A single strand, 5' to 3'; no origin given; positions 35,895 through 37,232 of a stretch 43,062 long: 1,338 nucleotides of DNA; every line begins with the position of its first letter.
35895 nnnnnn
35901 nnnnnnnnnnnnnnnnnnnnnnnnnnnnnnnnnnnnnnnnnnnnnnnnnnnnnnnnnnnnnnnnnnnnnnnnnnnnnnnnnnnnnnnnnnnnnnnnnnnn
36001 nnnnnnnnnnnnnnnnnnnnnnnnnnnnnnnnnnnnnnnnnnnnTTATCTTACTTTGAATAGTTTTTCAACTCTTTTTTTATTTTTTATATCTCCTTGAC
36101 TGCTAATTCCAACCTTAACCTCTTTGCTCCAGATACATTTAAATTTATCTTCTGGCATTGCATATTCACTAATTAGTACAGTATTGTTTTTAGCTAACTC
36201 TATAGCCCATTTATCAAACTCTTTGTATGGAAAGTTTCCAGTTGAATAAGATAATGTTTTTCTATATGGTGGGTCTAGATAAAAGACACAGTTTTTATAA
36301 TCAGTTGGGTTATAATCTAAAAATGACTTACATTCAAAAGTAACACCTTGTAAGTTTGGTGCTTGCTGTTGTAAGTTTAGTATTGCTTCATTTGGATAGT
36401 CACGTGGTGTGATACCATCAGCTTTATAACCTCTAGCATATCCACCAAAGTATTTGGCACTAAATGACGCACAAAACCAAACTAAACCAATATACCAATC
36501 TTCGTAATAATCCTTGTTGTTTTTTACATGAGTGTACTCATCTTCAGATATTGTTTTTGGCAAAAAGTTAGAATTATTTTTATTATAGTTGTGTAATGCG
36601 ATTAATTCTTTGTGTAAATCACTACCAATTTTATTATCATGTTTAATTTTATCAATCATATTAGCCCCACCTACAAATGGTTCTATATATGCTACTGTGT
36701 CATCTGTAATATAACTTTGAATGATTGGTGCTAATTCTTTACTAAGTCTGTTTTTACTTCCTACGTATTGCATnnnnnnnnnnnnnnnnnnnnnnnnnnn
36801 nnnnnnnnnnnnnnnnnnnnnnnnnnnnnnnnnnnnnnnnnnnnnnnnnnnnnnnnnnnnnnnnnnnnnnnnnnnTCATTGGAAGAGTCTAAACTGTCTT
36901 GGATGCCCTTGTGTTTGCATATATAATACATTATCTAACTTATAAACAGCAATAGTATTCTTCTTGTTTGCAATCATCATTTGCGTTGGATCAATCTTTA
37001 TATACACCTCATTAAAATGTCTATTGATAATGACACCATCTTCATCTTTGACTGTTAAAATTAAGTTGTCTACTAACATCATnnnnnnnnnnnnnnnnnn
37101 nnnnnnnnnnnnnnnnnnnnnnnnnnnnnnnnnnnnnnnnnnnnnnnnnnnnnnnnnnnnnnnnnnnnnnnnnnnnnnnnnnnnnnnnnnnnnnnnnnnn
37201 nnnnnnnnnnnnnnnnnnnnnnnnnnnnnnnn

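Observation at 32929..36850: Family-B DNA polymerase gene sits between two direct repeats of a Dam-like methyltransferase gene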

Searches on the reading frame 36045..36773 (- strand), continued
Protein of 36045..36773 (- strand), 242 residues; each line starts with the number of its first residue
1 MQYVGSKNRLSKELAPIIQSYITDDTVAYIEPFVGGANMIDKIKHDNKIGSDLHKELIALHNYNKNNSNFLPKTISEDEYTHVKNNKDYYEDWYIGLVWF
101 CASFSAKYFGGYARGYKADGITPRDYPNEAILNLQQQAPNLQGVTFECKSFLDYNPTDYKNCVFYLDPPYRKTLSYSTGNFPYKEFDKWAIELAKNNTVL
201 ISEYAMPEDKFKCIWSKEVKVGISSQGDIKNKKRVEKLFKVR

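Call 61: find_encoding_contigs(protein=P0005, flank=4500, max_places=3)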
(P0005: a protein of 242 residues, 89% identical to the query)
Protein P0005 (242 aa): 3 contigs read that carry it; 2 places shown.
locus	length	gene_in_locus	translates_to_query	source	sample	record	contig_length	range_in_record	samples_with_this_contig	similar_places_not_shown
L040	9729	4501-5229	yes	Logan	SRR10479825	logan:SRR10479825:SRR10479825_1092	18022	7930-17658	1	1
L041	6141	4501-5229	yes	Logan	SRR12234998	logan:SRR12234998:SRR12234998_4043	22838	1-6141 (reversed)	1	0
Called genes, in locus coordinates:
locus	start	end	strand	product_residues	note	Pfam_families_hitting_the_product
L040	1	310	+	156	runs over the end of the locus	-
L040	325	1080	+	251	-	PF12706:Lactamase_B_2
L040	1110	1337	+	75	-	-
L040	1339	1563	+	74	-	-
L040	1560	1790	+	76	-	-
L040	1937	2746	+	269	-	PF07083:DUF1351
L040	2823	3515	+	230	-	-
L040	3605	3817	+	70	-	-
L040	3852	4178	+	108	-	PF05154:TM2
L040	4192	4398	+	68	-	-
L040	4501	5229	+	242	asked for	PF02086:MethyltransfD12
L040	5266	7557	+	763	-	-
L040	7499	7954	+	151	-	PF07463:NUMOD4, PF13392:HNH_3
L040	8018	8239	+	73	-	PF00462:Glutaredoxin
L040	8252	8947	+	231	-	PF01712:dNK, PF02223:Thymidylate_kin (faint), PF13238:AAA_18 (weak)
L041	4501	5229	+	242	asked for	PF02086:MethyltransfD12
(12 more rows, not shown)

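Call 64: find_encoding_contigs(protein=P0099, flank=4500, max_places=6)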
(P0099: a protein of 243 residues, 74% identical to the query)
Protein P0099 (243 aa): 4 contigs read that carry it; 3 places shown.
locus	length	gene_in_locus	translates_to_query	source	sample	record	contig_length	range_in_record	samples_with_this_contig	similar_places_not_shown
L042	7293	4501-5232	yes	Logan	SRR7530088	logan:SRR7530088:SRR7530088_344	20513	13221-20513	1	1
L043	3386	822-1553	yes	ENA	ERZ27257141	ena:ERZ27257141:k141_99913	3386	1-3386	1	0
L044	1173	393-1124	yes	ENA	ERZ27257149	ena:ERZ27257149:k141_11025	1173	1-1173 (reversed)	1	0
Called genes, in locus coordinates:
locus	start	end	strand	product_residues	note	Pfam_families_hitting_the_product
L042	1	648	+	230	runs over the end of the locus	-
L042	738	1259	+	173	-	PF07463:NUMOD4, PF13392:HNH_3, PF22083:I-HmuI_NUMOD-like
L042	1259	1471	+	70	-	-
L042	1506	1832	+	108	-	PF05154:TM2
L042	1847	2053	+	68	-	-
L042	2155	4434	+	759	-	-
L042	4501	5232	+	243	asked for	PF02086:MethyltransfD12 (weak)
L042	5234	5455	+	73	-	PF00462:Glutaredoxin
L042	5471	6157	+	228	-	PF01712:dNK, PF02223:Thymidylate_kin (faint), PF13238:AAA_18 (faint)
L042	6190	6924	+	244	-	PF04973:NMN_transporter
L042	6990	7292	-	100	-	?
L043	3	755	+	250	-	?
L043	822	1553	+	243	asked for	PF02086:MethyltransfD12 (weak)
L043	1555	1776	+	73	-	PF00462:Glutaredoxin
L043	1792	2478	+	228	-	PF01712:dNK, PF02223:Thymidylate_kin (faint), PF13238:AAA_18 (faint)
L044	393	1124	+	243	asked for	PF02086:MethyltransfD12 (weak)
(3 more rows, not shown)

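Call 65: list_cluster_members(proteins=[P0099])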
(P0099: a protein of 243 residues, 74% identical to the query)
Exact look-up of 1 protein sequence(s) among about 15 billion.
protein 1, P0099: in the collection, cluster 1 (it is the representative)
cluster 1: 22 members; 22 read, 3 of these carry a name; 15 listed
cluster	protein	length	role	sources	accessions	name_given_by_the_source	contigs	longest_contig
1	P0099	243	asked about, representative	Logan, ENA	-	-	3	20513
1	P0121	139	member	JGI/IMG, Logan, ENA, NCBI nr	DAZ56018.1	hypothetical protein | MAG TPA: Site-specific DNA methylase [Caudoviricetes sp.]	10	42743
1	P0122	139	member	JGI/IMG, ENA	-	hypothetical protein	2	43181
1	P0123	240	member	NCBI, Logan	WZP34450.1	DNA methyltransferase [Enterococcus phage vB_Efm8_KEN21]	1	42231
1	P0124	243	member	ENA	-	-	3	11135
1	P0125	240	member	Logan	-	-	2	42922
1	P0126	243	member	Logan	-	-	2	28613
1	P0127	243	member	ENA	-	-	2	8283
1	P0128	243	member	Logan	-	-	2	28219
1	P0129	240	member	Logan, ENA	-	-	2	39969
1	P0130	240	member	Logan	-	-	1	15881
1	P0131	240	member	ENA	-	-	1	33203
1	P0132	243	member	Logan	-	-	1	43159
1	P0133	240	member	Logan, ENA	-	-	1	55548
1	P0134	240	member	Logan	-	-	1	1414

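Call 66: find_encoding_contigs(protein=P0121, flank=4500, max_places=10)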
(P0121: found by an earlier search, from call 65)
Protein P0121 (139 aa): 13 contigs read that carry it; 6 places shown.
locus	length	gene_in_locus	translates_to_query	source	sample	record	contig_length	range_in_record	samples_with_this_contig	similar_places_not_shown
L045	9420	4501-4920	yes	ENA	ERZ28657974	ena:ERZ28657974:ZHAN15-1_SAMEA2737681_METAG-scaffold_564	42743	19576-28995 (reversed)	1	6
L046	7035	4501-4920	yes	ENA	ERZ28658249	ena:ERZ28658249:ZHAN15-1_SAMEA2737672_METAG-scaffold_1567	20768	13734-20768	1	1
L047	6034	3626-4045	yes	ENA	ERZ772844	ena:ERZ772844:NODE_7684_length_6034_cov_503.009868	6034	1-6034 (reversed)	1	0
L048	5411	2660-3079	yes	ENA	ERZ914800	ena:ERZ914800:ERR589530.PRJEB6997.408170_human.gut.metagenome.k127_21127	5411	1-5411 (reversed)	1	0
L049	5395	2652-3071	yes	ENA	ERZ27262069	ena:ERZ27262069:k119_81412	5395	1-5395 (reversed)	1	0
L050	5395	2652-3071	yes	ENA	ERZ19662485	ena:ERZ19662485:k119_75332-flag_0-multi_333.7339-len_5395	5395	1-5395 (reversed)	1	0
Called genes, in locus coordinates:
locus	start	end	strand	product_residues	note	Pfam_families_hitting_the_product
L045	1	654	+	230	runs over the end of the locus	-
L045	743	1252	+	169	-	PF07463:NUMOD4, PF13392:HNH_3, PF22083:I-HmuI_NUMOD-like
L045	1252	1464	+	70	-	-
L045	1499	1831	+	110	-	PF05154:TM2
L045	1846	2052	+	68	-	-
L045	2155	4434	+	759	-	-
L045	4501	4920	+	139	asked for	PF02086:MethyltransfD12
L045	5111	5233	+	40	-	-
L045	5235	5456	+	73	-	PF00462:Glutaredoxin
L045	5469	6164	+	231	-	PF01712:dNK, PF02223:Thymidylate_kin (faint), PF13238:AAA_18 (faint)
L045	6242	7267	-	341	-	PF01510:Amidase_2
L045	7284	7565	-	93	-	PF04531:Phage_holin_1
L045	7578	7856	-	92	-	PF10779:XhlA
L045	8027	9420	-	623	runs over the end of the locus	-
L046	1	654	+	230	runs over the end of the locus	-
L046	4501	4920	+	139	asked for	PF02086:MethyltransfD12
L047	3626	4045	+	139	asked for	PF02086:MethyltransfD12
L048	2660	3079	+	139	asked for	PF02086:MethyltransfD12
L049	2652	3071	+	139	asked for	PF02086:MethyltransfD12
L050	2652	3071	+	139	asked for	PF02086:MethyltransfD12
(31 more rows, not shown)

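Call 67: find_encoding_contigs(protein=P0132, flank=4500, max_places=3)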
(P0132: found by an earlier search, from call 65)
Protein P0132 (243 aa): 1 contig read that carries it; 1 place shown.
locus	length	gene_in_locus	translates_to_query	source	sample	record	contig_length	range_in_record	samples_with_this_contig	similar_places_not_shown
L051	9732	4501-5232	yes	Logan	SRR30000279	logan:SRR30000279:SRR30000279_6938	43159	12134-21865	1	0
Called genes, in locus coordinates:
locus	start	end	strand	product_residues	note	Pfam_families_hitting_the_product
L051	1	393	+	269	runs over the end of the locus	PF07083:DUF1351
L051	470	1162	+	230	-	-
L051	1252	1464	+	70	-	-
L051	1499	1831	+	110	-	PF05154:TM2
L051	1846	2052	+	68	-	-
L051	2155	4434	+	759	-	-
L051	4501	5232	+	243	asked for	PF02086:MethyltransfD12 (weak)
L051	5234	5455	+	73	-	PF00462:Glutaredoxin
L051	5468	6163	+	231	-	PF01712:dNK, PF02223:Thymidylate_kin (faint), PF13238:AAA_18 (weak)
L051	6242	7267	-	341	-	PF01510:Amidase_2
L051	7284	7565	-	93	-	PF04531:Phage_holin_1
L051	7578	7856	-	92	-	PF10779:XhlA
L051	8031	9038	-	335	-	-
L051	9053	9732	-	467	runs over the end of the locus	PF06605:Prophage_tail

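Call 68: find_encoding_contigs(protein=P0126, flank=4500, max_places=3)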
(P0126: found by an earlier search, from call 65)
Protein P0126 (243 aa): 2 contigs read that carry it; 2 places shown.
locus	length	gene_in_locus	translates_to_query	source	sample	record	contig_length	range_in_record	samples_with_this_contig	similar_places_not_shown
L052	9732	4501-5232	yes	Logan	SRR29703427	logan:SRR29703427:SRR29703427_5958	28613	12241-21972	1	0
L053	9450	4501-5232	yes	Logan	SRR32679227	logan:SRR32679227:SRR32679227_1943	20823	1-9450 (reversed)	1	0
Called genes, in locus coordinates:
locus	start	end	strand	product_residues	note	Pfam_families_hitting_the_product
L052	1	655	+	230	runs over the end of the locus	-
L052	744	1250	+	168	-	PF07463:NUMOD4, PF13392:HNH_3, PF22083:I-HmuI_NUMOD-like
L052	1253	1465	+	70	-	-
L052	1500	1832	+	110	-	PF05154:TM2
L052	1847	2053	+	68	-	-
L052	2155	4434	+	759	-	-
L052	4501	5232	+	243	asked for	PF02086:MethyltransfD12 (weak)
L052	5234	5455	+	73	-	PF00462:Glutaredoxin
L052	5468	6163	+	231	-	PF01712:dNK, PF02223:Thymidylate_kin (faint), PF13238:AAA_18 (weak)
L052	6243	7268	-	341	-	PF01510:Amidase_2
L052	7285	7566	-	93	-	PF04531:Phage_holin_1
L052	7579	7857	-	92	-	PF10779:XhlA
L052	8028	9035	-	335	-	-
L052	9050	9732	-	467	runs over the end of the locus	PF06605:Prophage_tail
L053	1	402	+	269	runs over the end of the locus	PF07083:DUF1351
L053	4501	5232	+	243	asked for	PF02086:MethyltransfD12 (weak)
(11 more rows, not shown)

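Call 79: predict_structure(alignment_id=A4)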
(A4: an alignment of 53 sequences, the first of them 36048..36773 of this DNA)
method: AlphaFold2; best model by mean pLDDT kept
length: 242 residues; sequences in the alignment: 53
mean_pLDDT: 56.0   pTM: 0.42
mean pLDDT of the five models: 56.0, 51.3, 48.9, 48.9, 45.3
residues with pLDDT >= 90: 0; 70-90: 50; 50-70: 99; < 50: 93
segments of 3 or more residues with pLDDT < 50: 1-19, 25-62, 104-115, 126-130, 172-177, 222-229
pLDDT, mean of each block of 10 residues (from residue 1): 28 44 42 35 40 40 57 64 76 65 46 50 53 55 58 70 59 49 82 73 74 75 44 63 77
secondary structure, 60 per line:
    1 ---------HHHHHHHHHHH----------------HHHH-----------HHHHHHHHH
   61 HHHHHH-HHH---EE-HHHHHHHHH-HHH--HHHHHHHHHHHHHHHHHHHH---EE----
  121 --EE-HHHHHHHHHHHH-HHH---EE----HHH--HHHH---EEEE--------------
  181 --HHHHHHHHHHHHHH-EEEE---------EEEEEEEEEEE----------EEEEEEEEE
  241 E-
elements in order: H10-20 H37-40 H52-66 H77-85 H92-111 H126-137 H156-159 E163-166 H183-196 E198-201 E211-221 E232-241

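Call 83: find_related_loci(query=A2, collection=viral_contigs, flank=4500)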
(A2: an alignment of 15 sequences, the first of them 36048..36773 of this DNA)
Query A2 (242 aa) in viral_contigs; peptide patterns used: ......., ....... (x = any residue, [..] = any of these).
303 stretches matched a pattern; 248 encode a relative of the query (tblastn E <= 1e-3); the best 80 are kept; 80 distinct loci.
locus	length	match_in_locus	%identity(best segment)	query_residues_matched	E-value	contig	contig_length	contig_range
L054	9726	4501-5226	83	1-242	7e-139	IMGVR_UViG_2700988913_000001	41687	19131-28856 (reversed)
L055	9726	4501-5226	82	1-242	2e-138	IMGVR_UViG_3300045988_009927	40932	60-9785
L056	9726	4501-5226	82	1-242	3e-137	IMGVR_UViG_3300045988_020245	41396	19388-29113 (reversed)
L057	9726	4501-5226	82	1-242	1e-136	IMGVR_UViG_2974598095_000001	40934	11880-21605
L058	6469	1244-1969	80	1-242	2e-132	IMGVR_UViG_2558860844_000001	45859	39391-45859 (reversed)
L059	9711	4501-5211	81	1-242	8e-132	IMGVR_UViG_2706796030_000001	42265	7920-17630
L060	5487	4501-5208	72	1-242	2e-116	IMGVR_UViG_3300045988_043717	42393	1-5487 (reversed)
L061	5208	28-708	76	15-241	3e-116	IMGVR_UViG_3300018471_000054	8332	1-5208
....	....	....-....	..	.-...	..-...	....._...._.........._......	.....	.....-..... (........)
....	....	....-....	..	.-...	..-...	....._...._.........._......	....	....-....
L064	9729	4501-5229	71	1-242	3e-115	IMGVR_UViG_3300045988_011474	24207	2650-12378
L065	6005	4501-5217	72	1-242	4e-113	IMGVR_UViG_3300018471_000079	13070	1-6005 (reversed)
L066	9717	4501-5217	70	1-242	1e-111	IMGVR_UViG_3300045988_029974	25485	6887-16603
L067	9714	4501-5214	71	1-242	3e-111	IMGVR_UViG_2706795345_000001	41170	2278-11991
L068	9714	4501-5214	70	1-242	5e-109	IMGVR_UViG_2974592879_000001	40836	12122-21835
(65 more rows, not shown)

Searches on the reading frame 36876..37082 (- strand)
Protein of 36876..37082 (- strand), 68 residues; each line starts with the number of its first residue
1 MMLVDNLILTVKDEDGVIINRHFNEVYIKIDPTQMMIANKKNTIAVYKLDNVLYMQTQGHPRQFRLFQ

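Call 6: search_protein_families(library=pfam, proteins=[window:36876-37082:-], max_evalue=0.01)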
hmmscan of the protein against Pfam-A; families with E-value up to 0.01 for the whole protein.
window:36876-37082:- (68 aa): 0 families

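Call 41: search_protein_families(library=phrogs, proteins=[window:36876-37082:-], max_evalue=0.001)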
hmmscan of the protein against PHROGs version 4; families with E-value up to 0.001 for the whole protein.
window:36876-37082:- (68 aa): 1 family
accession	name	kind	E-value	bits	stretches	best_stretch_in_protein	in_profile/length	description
phrog_29938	-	unknown function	5.3e-48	162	1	1-68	1-68/68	-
